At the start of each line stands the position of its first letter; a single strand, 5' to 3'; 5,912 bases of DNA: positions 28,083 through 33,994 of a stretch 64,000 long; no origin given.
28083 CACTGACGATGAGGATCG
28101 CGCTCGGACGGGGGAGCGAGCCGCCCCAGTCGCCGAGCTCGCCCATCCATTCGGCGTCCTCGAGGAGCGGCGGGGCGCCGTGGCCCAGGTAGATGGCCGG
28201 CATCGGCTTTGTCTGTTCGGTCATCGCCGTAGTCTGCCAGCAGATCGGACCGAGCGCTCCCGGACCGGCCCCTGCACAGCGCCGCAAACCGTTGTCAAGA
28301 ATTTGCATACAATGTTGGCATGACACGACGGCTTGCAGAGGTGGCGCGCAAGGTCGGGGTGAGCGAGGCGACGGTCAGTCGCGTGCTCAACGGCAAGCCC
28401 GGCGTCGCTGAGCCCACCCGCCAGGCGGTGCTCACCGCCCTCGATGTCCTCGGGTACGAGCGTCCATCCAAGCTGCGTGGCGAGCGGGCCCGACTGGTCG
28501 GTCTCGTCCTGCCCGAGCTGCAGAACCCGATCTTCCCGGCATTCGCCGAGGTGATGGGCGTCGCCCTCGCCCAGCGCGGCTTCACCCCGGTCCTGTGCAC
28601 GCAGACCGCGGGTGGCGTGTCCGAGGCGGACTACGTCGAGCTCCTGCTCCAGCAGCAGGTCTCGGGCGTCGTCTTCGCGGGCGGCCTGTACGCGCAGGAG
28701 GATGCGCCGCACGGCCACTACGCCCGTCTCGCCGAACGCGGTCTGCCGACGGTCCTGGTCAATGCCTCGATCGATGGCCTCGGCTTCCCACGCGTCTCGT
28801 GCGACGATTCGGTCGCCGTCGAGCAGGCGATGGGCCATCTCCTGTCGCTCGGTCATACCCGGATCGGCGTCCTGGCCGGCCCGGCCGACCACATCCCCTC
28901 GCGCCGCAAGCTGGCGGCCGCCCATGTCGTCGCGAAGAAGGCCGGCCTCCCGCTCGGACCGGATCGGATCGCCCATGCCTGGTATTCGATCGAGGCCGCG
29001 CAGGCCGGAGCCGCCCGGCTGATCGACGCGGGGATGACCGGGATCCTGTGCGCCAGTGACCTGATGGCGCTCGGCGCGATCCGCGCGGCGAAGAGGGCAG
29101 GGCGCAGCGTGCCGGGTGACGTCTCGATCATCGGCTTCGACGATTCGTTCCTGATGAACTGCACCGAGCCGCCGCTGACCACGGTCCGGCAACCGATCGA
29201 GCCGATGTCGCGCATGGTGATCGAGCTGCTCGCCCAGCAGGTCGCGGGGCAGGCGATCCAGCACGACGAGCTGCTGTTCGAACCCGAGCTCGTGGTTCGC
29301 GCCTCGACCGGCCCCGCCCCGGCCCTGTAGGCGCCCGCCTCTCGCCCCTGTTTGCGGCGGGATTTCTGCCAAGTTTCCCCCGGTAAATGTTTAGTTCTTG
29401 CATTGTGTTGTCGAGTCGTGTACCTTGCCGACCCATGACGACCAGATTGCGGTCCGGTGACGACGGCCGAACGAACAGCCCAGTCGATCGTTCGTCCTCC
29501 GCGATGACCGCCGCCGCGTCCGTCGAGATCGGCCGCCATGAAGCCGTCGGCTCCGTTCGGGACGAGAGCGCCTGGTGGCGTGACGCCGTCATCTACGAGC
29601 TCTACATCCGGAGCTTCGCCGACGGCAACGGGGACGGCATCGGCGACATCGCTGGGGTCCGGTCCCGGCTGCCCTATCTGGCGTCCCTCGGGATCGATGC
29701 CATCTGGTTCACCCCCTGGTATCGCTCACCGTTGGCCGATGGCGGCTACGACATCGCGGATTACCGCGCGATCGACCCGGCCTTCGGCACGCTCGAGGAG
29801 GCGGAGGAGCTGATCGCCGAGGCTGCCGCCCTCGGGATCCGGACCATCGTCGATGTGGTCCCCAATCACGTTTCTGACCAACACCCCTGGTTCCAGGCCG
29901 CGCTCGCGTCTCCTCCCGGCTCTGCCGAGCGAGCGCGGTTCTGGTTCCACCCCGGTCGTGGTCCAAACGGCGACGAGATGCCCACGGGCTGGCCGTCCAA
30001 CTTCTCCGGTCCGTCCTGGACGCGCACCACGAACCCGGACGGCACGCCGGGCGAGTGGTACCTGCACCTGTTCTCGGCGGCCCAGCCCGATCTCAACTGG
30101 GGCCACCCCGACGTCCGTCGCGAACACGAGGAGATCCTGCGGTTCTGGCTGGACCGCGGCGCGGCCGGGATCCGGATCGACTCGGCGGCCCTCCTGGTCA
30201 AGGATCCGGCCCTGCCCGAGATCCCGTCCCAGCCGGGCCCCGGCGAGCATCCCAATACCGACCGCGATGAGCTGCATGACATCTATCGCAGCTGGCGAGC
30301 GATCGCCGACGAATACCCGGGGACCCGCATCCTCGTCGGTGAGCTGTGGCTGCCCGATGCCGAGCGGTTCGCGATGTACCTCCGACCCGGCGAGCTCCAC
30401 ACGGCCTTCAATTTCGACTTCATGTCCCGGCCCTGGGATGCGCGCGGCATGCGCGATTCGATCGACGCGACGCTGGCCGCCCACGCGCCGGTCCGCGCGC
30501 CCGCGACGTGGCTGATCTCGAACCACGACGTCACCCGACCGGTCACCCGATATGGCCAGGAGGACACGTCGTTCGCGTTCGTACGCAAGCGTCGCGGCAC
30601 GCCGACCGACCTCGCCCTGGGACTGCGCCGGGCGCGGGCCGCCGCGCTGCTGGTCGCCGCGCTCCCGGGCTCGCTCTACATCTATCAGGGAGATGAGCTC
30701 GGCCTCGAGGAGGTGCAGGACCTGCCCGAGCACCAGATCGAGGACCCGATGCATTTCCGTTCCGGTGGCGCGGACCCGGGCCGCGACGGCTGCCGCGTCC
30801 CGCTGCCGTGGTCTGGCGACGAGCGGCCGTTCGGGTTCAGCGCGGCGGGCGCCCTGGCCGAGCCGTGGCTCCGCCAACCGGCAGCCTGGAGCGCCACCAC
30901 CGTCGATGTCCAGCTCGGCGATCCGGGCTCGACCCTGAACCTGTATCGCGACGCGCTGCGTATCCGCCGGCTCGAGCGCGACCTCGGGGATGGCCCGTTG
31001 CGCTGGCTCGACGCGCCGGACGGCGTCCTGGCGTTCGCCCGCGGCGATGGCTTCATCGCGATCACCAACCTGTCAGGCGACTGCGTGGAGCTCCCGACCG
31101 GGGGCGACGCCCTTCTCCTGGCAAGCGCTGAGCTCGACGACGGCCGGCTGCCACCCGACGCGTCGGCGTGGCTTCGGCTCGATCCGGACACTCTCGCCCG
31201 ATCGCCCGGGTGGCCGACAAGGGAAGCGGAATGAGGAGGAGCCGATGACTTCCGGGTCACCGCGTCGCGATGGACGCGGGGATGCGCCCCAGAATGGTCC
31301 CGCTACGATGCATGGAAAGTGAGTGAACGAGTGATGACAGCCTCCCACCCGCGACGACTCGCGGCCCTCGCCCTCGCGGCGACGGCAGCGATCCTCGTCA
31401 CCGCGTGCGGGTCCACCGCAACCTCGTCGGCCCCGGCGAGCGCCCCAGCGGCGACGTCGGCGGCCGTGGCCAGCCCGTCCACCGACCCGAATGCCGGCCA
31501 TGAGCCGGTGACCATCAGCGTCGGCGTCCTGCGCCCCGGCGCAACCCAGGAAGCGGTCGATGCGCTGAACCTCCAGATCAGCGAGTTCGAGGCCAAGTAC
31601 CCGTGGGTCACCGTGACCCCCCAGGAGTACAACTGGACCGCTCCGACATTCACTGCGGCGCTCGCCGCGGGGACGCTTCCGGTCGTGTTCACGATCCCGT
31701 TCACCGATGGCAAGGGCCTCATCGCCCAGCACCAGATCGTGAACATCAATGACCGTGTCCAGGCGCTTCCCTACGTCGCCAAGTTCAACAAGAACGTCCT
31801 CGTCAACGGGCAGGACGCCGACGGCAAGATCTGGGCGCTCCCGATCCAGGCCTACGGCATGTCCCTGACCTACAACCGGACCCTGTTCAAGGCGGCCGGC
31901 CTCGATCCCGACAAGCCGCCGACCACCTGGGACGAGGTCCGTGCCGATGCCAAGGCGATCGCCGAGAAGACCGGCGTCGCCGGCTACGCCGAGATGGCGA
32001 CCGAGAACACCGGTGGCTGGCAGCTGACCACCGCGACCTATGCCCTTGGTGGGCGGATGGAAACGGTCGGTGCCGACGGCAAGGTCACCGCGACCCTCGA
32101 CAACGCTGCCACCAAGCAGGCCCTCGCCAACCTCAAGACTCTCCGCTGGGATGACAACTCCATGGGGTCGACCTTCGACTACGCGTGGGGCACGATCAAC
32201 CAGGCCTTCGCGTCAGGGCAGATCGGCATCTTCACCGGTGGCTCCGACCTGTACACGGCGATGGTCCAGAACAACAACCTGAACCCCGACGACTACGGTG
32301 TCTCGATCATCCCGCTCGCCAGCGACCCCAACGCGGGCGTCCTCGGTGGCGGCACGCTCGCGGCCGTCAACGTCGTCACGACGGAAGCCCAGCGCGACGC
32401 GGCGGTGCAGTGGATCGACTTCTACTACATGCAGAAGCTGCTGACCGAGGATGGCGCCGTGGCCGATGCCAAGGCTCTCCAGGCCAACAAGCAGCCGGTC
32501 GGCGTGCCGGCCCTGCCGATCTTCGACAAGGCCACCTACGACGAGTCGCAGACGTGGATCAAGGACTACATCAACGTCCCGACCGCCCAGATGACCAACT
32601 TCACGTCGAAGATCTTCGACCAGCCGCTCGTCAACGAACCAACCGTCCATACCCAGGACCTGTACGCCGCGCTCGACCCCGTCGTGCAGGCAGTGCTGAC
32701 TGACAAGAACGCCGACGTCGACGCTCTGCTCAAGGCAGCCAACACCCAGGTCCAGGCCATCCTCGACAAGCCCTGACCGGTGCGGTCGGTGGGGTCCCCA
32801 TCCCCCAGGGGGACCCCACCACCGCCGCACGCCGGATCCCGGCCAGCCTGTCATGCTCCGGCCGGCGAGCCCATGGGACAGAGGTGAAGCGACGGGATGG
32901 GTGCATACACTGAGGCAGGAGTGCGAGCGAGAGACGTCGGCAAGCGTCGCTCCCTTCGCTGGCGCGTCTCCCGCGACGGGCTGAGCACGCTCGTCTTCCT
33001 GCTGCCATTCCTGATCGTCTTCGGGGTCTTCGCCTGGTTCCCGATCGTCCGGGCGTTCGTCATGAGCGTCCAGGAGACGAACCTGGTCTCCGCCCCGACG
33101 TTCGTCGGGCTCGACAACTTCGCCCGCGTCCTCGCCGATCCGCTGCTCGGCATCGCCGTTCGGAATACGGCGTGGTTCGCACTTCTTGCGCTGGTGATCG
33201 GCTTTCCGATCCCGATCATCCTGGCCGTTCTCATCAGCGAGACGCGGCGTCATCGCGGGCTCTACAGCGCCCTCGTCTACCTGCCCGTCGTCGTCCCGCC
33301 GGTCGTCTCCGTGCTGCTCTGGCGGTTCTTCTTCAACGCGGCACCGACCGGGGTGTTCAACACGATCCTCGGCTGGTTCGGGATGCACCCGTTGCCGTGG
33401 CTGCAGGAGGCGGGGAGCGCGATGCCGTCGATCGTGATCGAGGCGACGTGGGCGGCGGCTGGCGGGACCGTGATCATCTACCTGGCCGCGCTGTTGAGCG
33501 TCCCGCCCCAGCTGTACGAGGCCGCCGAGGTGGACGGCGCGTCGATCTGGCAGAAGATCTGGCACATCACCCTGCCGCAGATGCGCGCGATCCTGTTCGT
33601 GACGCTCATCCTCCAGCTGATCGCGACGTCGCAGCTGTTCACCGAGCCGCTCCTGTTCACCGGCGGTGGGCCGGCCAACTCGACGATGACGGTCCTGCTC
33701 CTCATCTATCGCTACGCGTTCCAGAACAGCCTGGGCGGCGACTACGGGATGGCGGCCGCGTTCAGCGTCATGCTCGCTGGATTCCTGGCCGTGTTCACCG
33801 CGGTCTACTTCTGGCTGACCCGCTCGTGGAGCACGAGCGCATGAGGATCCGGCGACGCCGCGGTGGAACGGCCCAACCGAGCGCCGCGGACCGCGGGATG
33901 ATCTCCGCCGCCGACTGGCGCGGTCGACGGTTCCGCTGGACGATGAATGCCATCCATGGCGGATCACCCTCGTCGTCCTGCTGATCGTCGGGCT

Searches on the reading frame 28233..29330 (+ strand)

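Call 89: search_protein_families(library=pfam, proteins=[window:28233-29330:+], max_evalue=0.0001)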
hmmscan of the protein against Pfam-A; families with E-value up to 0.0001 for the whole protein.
window:28233-29330:+ (365 aa): 5 families
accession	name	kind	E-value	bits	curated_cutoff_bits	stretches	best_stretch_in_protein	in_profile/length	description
PF13377.12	Peripla_BP_3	-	7.2e-33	114.5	26.5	1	201-359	2-167/167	Periplasmic binding protein-like domain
PF00532.27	Peripla_BP_1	-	2.7e-17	63.6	22.2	1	89-300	4-221/281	Periplasmic binding proteins and sugar binding domain of LacI family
PF00356.27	LacI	-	1.7e-13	50.5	27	1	34-76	2-44/46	Bacterial regulatory proteins, lacI family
PF13407.12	Peripla_BP_4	-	7.5e-08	32.7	35.1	1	89-304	1-218/258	Periplasmic binding protein domain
PF13560.12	HTH_31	-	5.2e-06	27.1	27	1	33-74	16-55/64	Helix-turn-helix domain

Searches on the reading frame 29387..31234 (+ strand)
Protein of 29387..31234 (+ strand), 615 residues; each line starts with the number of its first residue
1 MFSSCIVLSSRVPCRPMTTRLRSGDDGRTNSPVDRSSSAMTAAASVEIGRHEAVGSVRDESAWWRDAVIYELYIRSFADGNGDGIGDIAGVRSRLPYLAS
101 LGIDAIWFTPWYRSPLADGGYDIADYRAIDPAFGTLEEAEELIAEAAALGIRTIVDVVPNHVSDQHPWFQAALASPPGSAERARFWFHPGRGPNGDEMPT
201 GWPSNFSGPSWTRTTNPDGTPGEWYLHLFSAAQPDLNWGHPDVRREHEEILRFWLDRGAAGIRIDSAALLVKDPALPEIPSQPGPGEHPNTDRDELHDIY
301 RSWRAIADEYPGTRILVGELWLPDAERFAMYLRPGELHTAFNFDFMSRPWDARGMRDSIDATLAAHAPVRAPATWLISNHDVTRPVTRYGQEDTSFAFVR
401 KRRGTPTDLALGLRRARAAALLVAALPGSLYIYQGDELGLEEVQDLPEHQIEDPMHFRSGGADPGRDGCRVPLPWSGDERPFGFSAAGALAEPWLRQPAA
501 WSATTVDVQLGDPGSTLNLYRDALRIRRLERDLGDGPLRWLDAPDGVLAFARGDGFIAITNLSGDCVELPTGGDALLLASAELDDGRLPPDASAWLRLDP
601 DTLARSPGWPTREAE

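Call 36: search_protein_families(library=pfam, proteins=[window:29387-31234:+], max_evalue=0.0001)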
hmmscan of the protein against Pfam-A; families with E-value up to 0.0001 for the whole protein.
window:29387-31234:+ (615 aa): 1 family
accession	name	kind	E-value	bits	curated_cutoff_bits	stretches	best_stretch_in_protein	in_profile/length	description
PF00128.31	Alpha-amylase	-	1.5e-92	311.6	22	1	72-531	2-441/446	Alpha amylase, catalytic domain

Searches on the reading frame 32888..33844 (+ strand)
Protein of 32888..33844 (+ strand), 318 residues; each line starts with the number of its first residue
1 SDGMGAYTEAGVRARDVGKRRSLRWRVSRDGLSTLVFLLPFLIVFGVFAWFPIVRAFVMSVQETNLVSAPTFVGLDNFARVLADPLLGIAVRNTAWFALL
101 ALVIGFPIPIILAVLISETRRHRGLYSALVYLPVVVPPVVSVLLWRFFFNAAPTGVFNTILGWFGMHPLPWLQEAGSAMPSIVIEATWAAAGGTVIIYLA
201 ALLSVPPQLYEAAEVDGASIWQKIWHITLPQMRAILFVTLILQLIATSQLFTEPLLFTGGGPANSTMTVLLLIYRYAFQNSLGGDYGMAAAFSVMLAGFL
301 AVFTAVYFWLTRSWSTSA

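Call 89: search_protein_families(library=pfam, proteins=[window:32888-33844:+], max_evalue=0.0001)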
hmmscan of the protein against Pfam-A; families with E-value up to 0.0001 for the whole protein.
window:32888-33844:+ (318 aa): 1 family
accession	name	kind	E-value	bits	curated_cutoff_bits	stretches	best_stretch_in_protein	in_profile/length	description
PF00528.27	BPD_transp_1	-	2.8e-18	66.7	26.4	1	105-313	1-181/184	Binding-protein-dependent transport system inner membrane component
